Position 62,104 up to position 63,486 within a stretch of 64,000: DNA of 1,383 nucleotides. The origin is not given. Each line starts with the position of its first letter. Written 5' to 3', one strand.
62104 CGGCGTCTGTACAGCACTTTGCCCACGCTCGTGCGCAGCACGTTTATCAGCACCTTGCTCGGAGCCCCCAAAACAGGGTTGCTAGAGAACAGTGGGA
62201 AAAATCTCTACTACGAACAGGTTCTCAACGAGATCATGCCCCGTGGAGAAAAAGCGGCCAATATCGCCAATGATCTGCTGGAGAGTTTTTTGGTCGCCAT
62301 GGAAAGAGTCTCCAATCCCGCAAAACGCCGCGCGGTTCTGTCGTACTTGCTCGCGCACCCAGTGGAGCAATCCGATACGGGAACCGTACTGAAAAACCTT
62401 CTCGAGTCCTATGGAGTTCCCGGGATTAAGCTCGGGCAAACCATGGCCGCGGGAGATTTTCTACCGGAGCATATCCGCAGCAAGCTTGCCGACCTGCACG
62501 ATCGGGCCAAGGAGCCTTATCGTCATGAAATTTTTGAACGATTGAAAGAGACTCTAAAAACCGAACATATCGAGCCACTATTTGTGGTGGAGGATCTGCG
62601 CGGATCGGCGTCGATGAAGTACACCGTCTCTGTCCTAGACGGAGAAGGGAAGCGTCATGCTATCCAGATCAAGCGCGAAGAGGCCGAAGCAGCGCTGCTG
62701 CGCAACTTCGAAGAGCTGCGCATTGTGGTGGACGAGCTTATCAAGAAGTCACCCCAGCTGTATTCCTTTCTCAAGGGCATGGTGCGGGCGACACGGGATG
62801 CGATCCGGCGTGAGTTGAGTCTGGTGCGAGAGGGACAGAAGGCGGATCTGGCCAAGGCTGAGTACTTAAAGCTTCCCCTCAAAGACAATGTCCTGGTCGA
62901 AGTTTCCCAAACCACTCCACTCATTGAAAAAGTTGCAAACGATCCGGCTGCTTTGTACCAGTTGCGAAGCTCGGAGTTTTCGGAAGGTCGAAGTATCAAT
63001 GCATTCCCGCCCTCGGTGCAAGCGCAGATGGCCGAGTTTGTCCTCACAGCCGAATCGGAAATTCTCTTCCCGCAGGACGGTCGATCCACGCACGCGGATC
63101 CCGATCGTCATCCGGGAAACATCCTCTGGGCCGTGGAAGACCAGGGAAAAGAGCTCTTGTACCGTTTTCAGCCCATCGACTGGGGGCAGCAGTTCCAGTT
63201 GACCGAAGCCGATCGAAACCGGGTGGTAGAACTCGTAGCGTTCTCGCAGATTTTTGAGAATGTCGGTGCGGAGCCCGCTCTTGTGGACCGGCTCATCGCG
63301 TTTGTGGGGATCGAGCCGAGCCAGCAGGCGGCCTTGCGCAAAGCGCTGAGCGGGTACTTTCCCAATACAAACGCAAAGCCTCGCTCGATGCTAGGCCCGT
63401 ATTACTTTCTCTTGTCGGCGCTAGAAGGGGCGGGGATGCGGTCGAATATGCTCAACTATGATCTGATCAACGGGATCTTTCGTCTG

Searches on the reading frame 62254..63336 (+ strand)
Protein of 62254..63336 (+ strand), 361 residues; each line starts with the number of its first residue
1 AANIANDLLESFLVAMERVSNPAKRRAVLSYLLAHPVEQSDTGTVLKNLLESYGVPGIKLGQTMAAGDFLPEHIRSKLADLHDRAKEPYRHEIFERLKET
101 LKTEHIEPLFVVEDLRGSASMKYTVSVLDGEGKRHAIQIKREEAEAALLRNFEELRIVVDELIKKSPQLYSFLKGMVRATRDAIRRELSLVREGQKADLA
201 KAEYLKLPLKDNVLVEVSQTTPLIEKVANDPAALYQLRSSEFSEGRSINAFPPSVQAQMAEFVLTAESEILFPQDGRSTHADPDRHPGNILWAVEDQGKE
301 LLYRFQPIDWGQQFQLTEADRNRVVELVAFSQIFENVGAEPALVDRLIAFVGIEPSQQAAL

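Call 89: search_protein_families(library=pfam, proteins=[window:62254-63336:+], max_evalue=1)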
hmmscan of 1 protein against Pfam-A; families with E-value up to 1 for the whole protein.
window:62254-63336:+ (361 aa): 2 families
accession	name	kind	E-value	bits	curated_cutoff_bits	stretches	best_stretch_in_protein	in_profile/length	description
PF03109.22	ABC1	-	7.6e-05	22.4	22.9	1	131-328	53-229/244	ABC1 atypical kinase-like domain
PF25234.1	Periphilin_C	-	0.021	15.6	27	1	132-178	14-60/84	Periphilin C-terminal domain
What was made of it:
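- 62359..63234 (+): Divergent UbiB/ABC1 atypical-kinase-like domain, aa 1475-1766. Pfam ABC1 at E 7.6e-5, 22.4 bits against a 22.9 cut-off (call 89).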

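Call 90: search_solved_structures(query=window:62254-63336:+, max_evalue=10, show_alignments=1)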
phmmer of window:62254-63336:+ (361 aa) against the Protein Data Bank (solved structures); distinct sequences matched with E-value up to 10: 1.
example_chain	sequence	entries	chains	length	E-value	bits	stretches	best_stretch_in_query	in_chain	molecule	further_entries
7yz7_A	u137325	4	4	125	0.14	14.7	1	146-189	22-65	Forkhead box protein H1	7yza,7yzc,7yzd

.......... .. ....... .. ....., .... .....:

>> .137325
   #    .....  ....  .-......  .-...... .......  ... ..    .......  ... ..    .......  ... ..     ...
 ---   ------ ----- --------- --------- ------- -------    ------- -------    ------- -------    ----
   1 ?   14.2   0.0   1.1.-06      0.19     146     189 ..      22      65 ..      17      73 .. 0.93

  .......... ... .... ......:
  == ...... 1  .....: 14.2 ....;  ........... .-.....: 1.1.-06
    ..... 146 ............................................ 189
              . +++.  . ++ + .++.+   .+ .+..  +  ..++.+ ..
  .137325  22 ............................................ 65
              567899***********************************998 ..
